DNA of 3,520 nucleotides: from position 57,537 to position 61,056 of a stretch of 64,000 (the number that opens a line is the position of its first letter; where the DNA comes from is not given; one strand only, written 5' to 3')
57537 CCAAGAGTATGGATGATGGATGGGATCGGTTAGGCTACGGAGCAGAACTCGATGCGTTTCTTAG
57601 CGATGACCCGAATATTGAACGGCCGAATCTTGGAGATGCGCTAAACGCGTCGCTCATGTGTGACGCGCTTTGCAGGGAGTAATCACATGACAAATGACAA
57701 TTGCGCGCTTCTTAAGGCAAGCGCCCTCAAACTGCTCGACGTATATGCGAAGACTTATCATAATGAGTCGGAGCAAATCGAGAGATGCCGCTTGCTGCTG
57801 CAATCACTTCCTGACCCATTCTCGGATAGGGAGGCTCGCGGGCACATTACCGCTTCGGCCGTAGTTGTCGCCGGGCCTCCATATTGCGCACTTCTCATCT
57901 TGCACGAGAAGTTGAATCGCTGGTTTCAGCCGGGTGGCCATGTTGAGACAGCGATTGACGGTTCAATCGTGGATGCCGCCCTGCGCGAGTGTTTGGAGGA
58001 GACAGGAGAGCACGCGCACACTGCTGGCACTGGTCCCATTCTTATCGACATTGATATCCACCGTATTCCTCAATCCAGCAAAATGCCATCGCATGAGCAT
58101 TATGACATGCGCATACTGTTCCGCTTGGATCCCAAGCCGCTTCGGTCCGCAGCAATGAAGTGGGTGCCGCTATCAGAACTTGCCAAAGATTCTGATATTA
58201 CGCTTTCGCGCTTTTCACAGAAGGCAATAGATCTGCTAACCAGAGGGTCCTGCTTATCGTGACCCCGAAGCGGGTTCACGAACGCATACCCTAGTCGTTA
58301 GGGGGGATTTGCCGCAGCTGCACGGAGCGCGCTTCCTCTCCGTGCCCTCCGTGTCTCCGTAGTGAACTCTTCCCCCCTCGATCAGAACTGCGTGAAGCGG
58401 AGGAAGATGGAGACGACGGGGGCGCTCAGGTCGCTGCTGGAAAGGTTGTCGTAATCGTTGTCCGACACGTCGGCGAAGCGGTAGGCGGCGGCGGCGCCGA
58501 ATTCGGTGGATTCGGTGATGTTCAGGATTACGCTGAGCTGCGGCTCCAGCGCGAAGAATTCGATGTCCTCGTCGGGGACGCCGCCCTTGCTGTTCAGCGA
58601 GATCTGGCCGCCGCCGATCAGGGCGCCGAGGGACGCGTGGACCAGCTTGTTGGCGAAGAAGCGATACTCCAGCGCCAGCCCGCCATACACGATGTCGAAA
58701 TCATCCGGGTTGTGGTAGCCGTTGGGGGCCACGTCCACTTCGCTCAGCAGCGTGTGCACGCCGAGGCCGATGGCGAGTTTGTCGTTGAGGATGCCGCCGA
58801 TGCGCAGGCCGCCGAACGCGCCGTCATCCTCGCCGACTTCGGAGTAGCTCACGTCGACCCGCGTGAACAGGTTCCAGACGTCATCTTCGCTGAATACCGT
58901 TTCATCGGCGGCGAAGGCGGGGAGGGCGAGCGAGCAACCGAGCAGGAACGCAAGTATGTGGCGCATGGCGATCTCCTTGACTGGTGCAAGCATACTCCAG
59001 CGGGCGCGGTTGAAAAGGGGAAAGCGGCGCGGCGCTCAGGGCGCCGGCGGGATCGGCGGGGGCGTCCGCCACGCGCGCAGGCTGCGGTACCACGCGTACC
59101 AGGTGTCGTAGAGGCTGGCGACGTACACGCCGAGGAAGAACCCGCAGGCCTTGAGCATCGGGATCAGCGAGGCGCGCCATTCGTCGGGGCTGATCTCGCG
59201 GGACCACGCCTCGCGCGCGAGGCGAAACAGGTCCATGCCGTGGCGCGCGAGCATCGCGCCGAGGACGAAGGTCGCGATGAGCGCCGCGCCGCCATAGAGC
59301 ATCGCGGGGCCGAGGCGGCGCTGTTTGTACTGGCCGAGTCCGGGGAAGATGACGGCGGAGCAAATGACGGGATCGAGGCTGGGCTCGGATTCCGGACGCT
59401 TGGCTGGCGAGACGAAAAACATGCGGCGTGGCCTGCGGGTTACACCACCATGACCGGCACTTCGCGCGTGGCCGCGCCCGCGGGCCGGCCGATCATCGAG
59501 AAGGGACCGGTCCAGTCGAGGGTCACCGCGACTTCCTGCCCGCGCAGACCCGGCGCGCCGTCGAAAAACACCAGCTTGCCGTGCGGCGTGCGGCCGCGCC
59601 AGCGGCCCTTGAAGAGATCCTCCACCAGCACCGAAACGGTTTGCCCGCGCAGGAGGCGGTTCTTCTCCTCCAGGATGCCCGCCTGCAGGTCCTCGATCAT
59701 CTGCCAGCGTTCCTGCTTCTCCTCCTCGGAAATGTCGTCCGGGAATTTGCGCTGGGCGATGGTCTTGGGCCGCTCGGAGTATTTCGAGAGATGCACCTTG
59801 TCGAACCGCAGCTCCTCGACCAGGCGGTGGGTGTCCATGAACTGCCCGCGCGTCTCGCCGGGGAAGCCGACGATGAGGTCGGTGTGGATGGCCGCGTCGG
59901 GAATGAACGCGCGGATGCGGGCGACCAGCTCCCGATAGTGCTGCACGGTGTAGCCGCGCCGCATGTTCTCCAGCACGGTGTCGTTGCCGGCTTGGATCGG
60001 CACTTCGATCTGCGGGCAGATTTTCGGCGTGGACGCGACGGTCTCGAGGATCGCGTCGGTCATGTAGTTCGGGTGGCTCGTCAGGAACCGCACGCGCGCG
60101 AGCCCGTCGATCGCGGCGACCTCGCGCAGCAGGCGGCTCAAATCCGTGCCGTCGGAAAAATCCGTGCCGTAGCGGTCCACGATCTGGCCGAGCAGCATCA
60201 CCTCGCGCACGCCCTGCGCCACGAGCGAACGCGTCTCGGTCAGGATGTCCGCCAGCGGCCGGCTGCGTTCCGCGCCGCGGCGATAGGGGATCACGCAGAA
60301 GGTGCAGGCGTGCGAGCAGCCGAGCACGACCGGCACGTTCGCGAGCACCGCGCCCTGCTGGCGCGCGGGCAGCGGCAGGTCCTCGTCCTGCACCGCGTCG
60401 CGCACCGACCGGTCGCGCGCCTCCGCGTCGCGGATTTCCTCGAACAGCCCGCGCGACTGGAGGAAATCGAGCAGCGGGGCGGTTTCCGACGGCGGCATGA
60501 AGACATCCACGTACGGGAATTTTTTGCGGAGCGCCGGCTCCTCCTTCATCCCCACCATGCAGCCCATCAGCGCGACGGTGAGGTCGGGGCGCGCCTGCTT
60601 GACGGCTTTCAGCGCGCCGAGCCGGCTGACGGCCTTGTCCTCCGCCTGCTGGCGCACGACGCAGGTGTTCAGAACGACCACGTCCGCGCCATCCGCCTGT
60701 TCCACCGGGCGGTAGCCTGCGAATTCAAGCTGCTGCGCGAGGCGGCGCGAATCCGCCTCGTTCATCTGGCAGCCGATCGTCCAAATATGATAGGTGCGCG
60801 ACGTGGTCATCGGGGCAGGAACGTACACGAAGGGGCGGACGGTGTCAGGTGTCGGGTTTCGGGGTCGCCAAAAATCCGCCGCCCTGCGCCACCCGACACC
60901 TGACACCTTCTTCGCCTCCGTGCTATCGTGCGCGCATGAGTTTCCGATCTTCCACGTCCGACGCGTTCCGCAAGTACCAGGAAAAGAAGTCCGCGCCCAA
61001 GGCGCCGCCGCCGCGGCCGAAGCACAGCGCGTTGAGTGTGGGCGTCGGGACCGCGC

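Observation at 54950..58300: Compositionally foreign four-gene cassette: orphan helical protein, membrane Nudix, Gfo/Idh/MocA oxidoreductase and a second Nudix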

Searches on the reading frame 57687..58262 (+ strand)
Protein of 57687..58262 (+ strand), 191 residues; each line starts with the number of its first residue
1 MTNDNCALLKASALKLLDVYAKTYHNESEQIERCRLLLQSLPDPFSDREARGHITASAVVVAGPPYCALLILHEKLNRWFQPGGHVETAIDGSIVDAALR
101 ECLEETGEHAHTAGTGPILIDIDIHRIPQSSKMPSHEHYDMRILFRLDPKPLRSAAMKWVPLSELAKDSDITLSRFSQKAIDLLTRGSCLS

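Call 3: search_protein_families(library=pfam, proteins=[window:57687-58262:+], max_evalue=1)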
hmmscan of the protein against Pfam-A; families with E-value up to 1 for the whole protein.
window:57687-58262:+ (191 aa): 1 family
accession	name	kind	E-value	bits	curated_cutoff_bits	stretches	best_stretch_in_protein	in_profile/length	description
PF00293.34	NUDIX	-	1.2e-06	29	21.1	1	68-167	17-121/134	NUDIX domain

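Call 4: search_protein_families(library=padloc, proteins=[window:57687-58262:+], max_evalue=1)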
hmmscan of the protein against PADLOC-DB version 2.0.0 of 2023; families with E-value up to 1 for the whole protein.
window:57687-58262:+ (191 aa): 0 families

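Call 5: search_protein_families(library=ncbifam, proteins=[window:57687-58262:+], max_evalue=1)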
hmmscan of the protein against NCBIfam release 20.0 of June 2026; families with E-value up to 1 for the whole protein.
window:57687-58262:+ (191 aa): 2 families
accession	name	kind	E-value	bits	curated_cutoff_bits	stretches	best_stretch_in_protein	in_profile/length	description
TIGR02705.1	nudix_YtkD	equivalog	0.019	14.5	154.4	1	70-111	37-77/156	RNA deprotection pyrophosphohydrolase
NF041652.1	Nud_hyd_Dein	equivalog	0.2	11.8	200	1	74-107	40-71/152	Nudix hydrolase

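Call 41: search_solved_structures(query=window:57687-58262:+, max_evalue=0.01, show_alignments=2)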
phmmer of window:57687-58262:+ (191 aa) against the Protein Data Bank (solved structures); distinct sequences matched with E-value up to 0.01: 2.
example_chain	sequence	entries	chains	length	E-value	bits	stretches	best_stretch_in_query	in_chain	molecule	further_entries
3fcm_A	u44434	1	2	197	6.9e-05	25.8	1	24-168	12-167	Hydrolase, NUDIX family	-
3dku_A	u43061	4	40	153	0.0025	20.7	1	52-110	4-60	Putative phosphohydrolase | Phosphatase nudJ | Putative Nudix hydrolase ymfB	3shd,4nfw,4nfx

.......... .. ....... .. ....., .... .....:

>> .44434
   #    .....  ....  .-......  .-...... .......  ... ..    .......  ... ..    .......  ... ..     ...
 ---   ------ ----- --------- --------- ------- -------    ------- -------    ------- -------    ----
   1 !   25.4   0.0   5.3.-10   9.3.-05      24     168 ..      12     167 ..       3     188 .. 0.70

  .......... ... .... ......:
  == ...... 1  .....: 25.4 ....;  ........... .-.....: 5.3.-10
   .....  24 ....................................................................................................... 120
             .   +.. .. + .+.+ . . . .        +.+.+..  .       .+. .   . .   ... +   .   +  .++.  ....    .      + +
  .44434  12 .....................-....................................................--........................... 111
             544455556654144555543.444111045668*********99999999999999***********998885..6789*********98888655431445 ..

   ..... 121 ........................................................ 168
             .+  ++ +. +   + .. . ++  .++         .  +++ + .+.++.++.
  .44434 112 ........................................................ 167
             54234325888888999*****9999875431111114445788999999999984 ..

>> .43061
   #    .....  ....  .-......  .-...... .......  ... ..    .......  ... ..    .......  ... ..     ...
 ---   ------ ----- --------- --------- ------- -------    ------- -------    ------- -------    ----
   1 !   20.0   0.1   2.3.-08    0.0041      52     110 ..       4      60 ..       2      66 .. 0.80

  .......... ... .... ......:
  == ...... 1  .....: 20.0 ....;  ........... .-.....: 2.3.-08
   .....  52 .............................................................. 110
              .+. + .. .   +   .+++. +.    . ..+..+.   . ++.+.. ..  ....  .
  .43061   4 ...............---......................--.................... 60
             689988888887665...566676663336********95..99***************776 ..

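Call 50: search_protein_families(library=phrogs, proteins=[window:57687-58262:+], max_evalue=0.01)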
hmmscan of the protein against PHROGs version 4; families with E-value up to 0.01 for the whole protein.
window:57687-58262:+ (191 aa): 2 families
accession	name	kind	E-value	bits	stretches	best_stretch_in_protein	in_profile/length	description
phrog_1198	-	other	5.1e-07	30.7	1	56-167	41-152/253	MutT/NUDIX hydrolase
phrog_1185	-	other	0.00032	21.2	1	77-107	179-207/301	nudix hydrolase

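Call 102: search_solved_structures(query=A5, max_evalue=0.01, show_alignments=1)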
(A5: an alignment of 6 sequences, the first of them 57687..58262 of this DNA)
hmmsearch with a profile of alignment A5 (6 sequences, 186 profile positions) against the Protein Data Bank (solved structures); distinct sequences matched with E-value up to 0.01: 47.
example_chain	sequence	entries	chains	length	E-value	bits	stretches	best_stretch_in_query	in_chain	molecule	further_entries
3fcm_A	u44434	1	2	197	5.5e-19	71.9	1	10-167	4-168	Hydrolase, NUDIX family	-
1jrk_A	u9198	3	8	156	2.1e-10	43.9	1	57-163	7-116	Nudix homolog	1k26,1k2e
3f6a_A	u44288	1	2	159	1.2e-08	38.2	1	51-167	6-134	Hydrolase, NUDIX family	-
3dku_A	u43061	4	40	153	6e-08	35.9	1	51-118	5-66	Putative phosphohydrolase | Phosphatase nudJ | Putative Nudix hydrolase ymfB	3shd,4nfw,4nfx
3h95_A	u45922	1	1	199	6.9e-07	32.5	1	49-176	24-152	Nucleoside diphosphate-linked moiety X motif 6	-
2b06_A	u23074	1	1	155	3e-05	27.1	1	52-119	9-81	MutT/nudix family protein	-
3gz8_A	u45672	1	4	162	3e-05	27.1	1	43-111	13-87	MutT/nudix family protein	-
5j3t_B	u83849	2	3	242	3.6e-05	26.9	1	55-166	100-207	mRNA decapping complex subunit 2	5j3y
5n2v_B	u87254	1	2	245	3.7e-05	26.8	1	55-166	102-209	mRNA decapping complex subunit 2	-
5kq1_B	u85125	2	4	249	3.8e-05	26.8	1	55-166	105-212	mRNA decapping complex subunit 2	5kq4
2qkm_B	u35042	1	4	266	4.2e-05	26.6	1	55-166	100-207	SPAC19A8.12 protein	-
2a6t_A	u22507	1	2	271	4.4e-05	26.6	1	55-166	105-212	SPAC19A8.12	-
1vc8_A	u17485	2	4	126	6e-05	26.2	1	57-110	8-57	Ndx1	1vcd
3id9_A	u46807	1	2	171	8.8e-05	25.6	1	59-109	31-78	MutT/NUDIX family protein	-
4ilq_A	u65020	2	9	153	9.1e-05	25.6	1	62-108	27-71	CT771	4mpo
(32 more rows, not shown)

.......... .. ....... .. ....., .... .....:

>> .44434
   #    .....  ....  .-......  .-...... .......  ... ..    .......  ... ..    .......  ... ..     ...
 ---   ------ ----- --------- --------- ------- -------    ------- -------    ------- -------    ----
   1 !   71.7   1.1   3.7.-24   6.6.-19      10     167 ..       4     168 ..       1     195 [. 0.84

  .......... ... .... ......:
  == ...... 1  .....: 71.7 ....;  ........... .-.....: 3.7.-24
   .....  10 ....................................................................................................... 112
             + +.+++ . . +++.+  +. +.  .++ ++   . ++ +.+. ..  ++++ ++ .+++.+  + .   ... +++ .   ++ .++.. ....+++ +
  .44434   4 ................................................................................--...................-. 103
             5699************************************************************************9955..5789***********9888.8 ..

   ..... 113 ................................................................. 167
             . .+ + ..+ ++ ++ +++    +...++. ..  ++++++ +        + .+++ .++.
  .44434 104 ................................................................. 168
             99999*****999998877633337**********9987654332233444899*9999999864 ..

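Call 111: search_dna_similar(query=window:57687-58262:+, collection=plasmids, mode=protein, max_evalue=1e-10, max_rows=10)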
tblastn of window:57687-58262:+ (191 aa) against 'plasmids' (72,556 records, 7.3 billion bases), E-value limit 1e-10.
Records with a match: 14; places in all: 14; records where one place covers at least 80% of the query: 4.
Best place of each record, by identity: <60% 14.
By first word of the organism name: Pseudomonas 4; Variovorax 4; Erythrobacter 1; Candidatus 1; Rhizobium 1; Pantoea 1; Nonomuraea 1; Streptomycetaceae 1.
By predicted mobility (MOB-suite, as given by PLSDB): non-mobilizable 14.
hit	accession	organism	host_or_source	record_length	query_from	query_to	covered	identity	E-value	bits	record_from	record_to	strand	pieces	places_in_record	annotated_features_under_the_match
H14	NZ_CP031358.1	Erythrobacter aureus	marine sediment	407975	18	184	87%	37.2%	5e-21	97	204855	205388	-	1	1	NUDIX hydrolase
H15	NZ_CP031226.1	Pseudomonas amygdali pv. lachrymans str. M301315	-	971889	23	184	85%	38.1%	2e-16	84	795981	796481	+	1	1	NUDIX hydrolase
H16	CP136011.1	Pseudomonas sp. FeN3W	cell culture,marine sediment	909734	44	185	74%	40.7%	2e-17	87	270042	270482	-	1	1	NUDIX hydrolase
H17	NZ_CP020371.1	Candidatus Thiodictyon syntrophicum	meromictic lake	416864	20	179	84%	35.3%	5e-22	99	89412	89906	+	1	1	NUDIX hydrolase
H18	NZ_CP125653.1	Rhizobium sp. BT04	Phaseolus vulgaris,Pure culture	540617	21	165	76%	37.9%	1e-14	78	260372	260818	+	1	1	NUDIX hydrolase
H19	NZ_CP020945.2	Pantoea ananatis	Allium cepa,tissue sample,Toombs County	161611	20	167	77%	37.0%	1e-24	107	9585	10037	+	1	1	NUDIX hydrolase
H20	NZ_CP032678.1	Pseudomonas sp. Leaf58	Arabidopsis,whole organism,phyllosphere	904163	27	184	83%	33.3%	3e-13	74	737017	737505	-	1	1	NUDIX hydrolase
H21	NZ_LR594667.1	Variovorax sp. SRS16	linuron-contaminated soil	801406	43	187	76%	33.8%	1e-12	72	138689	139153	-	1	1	NUDIX domain-containing protein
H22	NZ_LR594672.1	Variovorax sp. PBL-E5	linuron-contaminated soil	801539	43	187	76%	33.8%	1e-12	72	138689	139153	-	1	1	NUDIX domain-containing protein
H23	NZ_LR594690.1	Variovorax sp. WDL1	linuron-contaminated soil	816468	43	187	76%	33.8%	1e-12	72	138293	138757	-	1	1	NUDIX domain-containing protein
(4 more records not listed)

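Call 112: get_annotated_region(hit=H19, flank=4000)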
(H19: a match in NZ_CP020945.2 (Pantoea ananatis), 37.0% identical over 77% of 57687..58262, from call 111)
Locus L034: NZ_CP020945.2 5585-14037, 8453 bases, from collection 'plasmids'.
description: Pantoea ananatis strain PNA 97-1R plasmid unamed2, complete sequence
organism: Pantoea ananatis (NCBI taxid 553)
taxonomy: Bacteria; Pseudomonadota; Gammaproteobacteria; Enterobacterales; Erwiniaceae; Pantoea; Pantoea ananatis
host: -; source: Allium cepa,tissue sample,Toombs County; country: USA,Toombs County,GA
typing (MOB-suite, as given by PLSDB): non-mobilizable; replicon rep_cluster_1441
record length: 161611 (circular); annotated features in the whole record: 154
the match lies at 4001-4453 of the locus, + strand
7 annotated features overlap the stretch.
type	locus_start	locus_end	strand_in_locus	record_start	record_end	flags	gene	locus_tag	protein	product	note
CDS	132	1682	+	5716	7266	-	-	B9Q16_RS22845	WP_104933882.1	P-loop NTPase fold protein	-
CDS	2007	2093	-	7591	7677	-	-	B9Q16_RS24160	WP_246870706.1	site-specific integrase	-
CDS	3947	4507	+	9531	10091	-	-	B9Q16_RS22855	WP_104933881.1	NUDIX hydrolase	-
CDS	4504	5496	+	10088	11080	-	-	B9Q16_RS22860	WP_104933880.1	Gfo/Idh/MocA family oxidoreductase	-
CDS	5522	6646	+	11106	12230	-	-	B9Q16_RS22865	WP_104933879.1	DegT/DnrJ/EryC1/StrS family aminotransferase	-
CDS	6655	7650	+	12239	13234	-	-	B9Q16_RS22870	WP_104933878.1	aminotransferase class I/II-fold pyridoxal phosphate-dependent enzyme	GO:0009058 - biosynthetic process [Evidence IEA]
CDS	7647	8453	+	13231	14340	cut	-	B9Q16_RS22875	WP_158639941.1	DegT/DnrJ/EryC1/StrS family aminotransferase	-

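Call 113: get_annotated_region(hit=H17, flank=4000)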
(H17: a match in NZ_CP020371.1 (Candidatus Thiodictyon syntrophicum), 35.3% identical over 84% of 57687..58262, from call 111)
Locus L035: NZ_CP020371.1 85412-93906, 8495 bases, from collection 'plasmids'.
description: Candidatus Thiodictyon syntrophicum strain Cad16T plasmid pTs417, complete sequence
organism: Candidatus Thiodictyon syntrophicum (NCBI taxid 1166950)
taxonomy: Bacteria; Pseudomonadota; Gammaproteobacteria; Chromatiales; Chromatiaceae; Thiodictyon; Candidatus Thiodictyon syntrophicum
host: -; source: meromictic lake; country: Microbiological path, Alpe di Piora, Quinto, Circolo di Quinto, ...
typing (MOB-suite, as given by PLSDB): non-mobilizable
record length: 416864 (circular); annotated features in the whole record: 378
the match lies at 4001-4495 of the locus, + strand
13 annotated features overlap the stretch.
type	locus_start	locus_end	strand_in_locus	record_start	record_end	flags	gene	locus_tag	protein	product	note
CDS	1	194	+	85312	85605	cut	-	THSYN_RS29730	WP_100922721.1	carboxysome peptide B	GO:0015977 - carbon fixation [Evidence IEA]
CDS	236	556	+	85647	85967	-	-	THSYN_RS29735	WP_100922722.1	BMC domain-containing protein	-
CDS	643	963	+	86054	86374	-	-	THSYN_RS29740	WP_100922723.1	BMC domain-containing protein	-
CDS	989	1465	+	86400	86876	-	-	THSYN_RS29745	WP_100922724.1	ferritin-like domain-containing protein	-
CDS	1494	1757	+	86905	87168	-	-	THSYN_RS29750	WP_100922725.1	4a-hydroxytetrahydrobiopterin dehydratase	GO:0006729 - tetrahydrobiopterin biosynthetic process [Evidence IEA]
CDS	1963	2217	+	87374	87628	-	-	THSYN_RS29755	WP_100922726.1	hypothetical protein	-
CDS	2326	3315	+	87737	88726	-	-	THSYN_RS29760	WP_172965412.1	LysR family transcriptional regulator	-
CDS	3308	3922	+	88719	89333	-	-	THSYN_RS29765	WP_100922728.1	BMC domain-containing protein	-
CDS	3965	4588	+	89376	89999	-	-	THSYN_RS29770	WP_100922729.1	NUDIX hydrolase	-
CDS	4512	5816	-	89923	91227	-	-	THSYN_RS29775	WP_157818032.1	PAS domain S-box protein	-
CDS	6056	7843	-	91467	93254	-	-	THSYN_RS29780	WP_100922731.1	SulP family inorganic anion transporter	-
CDS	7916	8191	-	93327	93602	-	-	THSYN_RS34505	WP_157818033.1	hypothetical protein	-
CDS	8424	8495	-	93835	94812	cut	-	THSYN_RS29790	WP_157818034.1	hypothetical protein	-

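Call 114: get_annotated_region(hit=H14, flank=4000)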
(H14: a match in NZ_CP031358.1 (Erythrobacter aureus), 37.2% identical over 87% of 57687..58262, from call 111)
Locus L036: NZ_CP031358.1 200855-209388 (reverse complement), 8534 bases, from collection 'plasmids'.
description: Erythrobacter aureus strain YH-07 plasmid unnamed, complete sequence
organism: Erythrobacter aureus (NCBI taxid 2182384)
taxonomy: Bacteria; Pseudomonadota; Alphaproteobacteria; Sphingomonadales; Erythrobacteraceae; Erythrobacter; Erythrobacter aureus
host: -; source: marine sediment; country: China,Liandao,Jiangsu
typing (MOB-suite, as given by PLSDB): non-mobilizable
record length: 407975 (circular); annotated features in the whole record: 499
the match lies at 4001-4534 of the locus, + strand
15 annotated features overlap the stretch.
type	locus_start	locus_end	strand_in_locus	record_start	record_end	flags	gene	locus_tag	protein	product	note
CDS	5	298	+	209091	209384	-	-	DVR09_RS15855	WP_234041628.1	hypothetical protein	-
CDS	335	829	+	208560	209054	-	-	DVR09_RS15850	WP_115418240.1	hypothetical protein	-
CDS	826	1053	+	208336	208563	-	-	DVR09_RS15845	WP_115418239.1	hypothetical protein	-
CDS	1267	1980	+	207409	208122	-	-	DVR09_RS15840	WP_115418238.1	hypothetical protein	-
CDS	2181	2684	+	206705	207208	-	-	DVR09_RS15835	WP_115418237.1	hypothetical protein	-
CDS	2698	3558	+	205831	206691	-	-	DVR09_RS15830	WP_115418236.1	DUF262 domain-containing protein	-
CDS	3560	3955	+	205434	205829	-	-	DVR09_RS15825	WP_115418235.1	hypothetical protein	-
CDS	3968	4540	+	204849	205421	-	-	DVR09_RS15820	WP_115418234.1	NUDIX hydrolase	-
CDS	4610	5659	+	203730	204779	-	-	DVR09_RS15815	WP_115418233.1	RNA ligase family protein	-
CDS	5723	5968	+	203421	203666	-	-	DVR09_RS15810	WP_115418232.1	hypothetical protein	-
CDS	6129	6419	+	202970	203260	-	-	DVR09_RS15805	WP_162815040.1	hypothetical protein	-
CDS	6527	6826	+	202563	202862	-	-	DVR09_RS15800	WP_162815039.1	hypothetical protein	-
CDS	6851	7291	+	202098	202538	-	-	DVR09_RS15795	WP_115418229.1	HAD domain-containing protein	-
CDS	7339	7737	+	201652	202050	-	-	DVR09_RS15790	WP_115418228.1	DUF4326 domain-containing protein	-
CDS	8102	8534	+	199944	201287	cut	-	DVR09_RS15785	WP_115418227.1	hypothetical protein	-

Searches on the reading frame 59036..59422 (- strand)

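Call 3: search_protein_families(library=pfam, proteins=[window:59036-59422:-], max_evalue=1)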
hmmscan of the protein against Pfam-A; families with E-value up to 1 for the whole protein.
window:59036-59422:- (128 aa): 2 families
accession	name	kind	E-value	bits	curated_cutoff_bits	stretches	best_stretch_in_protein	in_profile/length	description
PF20382.3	DUF6677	-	0.053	14.5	24.3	1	23-61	6-43/116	Family of unknown function (DUF6677)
PF18935.5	DUF5683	-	0.17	12.3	26.7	1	20-53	9-43/151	Family of unknown function (DUF5683)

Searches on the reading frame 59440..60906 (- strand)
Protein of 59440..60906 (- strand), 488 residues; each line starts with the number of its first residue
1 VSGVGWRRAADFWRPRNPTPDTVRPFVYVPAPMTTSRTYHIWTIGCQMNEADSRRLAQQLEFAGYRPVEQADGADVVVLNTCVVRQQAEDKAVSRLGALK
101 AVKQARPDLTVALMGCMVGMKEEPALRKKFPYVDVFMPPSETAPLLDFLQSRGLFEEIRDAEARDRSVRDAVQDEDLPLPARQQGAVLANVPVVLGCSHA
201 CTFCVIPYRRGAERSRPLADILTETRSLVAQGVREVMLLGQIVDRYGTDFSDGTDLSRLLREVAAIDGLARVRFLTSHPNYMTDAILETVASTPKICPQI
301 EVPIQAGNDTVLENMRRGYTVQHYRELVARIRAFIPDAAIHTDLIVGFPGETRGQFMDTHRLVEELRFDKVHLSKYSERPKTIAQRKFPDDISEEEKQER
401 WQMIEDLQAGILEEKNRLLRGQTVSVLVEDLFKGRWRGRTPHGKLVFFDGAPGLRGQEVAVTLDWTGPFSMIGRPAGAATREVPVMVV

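Call 125: search_protein_families(library=pfam, proteins=[window:59440-60906:-], max_evalue=0.00001)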
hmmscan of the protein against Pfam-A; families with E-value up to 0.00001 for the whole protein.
window:59440-60906:- (488 aa): 3 families
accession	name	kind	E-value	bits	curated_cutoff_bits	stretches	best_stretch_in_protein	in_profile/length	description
PF00919.26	UPF0004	-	3.5e-25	88.3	27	1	39-137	2-97/98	Uncharacterized protein family UPF0004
PF04055.27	Radical_SAM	-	5.2e-24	85.7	29.5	1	193-362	3-165/166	Radical SAM superfamily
PF01938.26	TRAM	-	8.6e-06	26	21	0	419-464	3-49/61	TRAM domain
